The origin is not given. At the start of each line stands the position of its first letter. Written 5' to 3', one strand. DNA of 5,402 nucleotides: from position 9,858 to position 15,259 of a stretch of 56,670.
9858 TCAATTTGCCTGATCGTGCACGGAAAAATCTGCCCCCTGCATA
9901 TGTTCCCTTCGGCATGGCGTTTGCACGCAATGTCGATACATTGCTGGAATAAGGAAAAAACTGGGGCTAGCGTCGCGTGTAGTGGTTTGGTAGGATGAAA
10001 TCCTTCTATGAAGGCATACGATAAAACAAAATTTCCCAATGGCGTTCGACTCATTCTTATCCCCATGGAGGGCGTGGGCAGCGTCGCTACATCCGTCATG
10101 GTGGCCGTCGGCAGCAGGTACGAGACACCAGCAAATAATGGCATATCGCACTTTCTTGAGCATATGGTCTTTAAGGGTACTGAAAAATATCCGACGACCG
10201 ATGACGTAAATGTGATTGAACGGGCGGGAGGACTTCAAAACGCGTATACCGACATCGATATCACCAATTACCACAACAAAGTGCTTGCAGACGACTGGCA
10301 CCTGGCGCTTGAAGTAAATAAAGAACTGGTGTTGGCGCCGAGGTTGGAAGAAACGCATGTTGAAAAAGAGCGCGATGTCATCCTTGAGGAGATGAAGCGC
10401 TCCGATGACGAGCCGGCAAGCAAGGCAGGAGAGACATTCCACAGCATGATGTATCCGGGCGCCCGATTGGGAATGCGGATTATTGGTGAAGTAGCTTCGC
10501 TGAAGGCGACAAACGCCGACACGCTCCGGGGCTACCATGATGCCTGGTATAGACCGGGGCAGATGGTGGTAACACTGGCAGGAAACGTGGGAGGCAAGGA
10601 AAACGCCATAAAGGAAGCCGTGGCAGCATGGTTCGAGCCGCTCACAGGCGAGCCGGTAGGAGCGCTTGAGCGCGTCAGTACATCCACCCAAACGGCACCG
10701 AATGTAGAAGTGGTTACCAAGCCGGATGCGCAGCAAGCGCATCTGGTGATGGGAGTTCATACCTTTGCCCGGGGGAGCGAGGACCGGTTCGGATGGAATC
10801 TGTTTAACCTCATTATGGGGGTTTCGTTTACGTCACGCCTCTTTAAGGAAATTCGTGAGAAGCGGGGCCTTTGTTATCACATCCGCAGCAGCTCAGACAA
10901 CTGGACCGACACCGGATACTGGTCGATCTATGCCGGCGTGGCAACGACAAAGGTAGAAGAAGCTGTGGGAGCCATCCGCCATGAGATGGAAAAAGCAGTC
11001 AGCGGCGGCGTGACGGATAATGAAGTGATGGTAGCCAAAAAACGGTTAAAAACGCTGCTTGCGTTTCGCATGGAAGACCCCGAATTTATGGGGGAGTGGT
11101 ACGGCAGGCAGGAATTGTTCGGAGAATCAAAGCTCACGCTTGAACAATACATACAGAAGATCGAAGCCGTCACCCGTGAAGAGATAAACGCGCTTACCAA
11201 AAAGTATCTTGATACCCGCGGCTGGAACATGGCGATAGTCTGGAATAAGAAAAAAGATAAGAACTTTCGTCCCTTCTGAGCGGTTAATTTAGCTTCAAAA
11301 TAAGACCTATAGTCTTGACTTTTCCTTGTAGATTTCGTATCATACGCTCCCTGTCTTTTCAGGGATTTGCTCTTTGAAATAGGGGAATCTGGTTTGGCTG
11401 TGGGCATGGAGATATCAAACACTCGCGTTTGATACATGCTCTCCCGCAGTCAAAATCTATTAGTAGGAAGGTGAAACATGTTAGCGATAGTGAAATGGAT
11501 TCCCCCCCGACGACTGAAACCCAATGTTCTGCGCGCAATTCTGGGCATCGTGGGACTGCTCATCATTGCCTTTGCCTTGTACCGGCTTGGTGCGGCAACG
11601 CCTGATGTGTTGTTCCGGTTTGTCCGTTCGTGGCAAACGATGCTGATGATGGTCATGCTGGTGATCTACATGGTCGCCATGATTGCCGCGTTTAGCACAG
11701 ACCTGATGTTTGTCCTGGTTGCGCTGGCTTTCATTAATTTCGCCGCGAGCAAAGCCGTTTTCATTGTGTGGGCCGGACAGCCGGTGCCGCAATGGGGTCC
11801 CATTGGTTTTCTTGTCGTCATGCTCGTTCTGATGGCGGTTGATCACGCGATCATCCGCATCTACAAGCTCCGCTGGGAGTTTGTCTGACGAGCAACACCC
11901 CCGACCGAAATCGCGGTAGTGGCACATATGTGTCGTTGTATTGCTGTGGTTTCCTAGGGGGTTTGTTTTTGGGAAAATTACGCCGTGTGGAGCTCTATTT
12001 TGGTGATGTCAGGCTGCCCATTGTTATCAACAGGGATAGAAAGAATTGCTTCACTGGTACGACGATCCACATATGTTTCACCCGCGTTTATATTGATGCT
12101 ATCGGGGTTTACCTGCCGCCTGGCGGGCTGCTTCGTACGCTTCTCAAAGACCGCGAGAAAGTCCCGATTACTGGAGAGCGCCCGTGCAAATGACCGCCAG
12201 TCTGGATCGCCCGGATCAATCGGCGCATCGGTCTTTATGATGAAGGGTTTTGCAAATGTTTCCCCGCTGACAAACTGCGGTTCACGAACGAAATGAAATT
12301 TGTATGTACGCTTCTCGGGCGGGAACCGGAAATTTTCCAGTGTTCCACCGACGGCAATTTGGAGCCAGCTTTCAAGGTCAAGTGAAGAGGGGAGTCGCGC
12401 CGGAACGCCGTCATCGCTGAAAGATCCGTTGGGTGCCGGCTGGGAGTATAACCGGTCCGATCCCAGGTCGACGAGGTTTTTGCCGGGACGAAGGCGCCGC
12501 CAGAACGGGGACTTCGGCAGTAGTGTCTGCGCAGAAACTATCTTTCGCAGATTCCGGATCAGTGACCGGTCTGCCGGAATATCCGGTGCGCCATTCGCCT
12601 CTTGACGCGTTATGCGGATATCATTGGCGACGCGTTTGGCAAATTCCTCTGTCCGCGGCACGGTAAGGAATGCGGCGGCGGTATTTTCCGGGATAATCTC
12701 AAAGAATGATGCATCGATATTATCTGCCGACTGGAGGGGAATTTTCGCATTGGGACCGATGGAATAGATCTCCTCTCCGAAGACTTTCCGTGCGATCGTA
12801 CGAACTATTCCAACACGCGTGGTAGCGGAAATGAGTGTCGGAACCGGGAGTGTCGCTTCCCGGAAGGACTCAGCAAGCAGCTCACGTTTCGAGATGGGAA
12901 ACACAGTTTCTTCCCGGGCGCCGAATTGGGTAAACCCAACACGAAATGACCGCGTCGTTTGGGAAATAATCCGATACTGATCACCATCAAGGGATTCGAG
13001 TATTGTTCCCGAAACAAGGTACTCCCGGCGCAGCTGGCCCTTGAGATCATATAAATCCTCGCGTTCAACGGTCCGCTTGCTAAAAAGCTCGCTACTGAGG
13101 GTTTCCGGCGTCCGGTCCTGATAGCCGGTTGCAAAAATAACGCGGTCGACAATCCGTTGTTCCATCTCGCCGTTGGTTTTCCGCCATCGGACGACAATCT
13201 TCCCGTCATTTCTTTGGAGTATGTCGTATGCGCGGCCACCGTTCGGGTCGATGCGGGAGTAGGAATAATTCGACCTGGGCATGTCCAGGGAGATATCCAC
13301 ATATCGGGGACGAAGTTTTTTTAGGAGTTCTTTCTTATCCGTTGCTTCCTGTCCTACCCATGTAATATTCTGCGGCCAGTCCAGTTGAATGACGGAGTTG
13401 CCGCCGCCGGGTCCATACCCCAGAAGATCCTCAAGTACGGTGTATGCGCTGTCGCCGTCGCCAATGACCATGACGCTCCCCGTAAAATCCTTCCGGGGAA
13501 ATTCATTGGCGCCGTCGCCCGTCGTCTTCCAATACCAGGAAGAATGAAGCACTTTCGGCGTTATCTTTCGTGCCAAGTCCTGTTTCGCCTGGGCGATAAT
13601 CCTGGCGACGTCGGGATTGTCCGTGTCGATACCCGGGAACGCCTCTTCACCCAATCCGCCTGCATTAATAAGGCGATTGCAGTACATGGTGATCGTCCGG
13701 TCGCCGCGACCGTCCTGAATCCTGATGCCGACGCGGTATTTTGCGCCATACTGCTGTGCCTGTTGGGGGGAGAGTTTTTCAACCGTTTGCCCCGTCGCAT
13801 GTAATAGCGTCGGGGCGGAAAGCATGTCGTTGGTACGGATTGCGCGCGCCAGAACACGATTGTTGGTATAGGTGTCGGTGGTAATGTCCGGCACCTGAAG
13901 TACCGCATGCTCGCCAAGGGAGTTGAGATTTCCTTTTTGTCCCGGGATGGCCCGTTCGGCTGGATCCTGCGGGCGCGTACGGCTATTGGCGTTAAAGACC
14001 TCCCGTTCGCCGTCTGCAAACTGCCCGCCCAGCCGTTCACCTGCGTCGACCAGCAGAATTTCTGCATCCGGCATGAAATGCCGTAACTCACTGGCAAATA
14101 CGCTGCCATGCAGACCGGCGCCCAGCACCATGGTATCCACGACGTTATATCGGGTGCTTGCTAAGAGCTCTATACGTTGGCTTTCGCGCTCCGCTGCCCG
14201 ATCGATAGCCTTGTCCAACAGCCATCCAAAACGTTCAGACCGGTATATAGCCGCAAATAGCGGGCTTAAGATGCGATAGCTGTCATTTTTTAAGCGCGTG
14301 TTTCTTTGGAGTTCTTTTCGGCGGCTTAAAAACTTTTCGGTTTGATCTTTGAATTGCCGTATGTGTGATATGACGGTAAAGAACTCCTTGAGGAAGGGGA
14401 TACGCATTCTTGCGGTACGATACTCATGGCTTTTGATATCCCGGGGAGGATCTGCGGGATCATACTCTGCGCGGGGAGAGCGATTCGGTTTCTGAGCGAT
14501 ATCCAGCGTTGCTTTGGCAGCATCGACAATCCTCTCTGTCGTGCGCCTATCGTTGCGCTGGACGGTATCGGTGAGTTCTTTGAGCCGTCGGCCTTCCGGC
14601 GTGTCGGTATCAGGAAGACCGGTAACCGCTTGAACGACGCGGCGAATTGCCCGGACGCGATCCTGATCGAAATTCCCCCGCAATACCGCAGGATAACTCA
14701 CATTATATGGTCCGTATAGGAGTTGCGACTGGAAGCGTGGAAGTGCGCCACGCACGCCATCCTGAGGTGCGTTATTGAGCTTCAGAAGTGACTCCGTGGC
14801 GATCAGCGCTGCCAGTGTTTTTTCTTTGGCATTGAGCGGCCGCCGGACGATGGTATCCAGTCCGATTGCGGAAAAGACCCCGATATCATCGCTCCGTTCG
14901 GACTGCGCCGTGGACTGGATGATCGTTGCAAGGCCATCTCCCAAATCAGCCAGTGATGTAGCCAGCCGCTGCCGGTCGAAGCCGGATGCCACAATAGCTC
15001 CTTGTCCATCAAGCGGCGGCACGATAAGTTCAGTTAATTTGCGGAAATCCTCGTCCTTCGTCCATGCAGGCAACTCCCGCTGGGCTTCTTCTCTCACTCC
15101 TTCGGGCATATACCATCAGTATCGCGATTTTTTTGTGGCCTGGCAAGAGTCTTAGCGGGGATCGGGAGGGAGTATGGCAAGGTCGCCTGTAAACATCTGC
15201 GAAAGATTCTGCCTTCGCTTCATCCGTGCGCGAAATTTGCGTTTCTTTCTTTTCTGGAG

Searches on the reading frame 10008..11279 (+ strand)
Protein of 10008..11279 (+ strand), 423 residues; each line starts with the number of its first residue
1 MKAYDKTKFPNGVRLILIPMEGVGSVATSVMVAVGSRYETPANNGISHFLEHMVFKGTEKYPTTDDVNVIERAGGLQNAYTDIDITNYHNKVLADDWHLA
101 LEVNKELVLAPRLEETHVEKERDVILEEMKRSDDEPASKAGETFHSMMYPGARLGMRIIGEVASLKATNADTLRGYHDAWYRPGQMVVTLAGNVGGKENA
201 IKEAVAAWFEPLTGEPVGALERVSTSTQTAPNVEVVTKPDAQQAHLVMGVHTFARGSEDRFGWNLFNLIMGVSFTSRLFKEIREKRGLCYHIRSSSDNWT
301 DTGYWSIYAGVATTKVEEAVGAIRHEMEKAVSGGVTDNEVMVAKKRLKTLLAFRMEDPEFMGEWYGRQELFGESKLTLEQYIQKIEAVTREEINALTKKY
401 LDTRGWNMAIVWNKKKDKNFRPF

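Call 42: search_protein_families(library=pfam, proteins=[window:10008-11279:+], max_evalue=0.001)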
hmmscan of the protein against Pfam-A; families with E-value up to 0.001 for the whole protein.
window:10008-11279:+ (423 aa): 2 families
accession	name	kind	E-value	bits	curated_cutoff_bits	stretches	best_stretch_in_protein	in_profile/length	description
PF00675.25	Peptidase_M16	-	4.7e-33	114.6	22.3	1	25-160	12-147/149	Insulinase (Peptidase family M16)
PF05193.26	Peptidase_M16_C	-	8.6e-32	110.9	23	1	169-347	3-181/181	Peptidase M16 inactive domain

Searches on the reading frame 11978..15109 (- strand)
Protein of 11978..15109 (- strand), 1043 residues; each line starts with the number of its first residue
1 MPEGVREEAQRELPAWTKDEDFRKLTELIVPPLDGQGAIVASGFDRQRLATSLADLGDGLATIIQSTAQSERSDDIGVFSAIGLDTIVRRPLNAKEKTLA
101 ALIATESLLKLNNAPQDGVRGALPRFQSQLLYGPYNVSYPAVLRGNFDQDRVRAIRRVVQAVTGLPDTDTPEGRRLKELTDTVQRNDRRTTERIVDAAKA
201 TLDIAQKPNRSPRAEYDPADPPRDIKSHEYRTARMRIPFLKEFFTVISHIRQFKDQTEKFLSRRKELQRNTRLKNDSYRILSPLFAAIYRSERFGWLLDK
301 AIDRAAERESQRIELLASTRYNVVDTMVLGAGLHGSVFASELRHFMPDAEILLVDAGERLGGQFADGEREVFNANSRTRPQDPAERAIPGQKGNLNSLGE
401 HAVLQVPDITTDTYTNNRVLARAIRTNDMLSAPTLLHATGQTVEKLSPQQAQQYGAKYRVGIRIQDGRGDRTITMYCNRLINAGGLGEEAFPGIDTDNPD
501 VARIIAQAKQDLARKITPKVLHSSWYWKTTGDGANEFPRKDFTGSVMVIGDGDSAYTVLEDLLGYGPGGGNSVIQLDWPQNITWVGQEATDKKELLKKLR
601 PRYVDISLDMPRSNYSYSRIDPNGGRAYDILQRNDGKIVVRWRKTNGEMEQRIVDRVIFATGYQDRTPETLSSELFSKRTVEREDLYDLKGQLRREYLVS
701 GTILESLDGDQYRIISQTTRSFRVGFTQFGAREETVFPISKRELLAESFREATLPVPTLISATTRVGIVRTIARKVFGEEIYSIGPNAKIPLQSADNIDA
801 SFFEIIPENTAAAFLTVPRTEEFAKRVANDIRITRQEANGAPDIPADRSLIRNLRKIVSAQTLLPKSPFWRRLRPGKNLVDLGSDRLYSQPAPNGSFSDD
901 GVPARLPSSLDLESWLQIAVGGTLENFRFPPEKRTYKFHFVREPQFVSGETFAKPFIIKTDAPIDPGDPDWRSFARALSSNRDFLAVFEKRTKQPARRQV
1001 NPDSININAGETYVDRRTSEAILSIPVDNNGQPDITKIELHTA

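Call 15: search_protein_families(library=pfam, proteins=[window:11978-15109:-], max_evalue=0.001)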
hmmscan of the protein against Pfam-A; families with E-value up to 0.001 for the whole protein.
window:11978-15109:- (1043 aa): 1 family
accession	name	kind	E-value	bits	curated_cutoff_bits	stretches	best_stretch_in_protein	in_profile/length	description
PF13450.12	NAD_binding_8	-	4.7e-05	24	21.9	1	328-369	1-40/68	NAD(P)-binding Rossmann-like domain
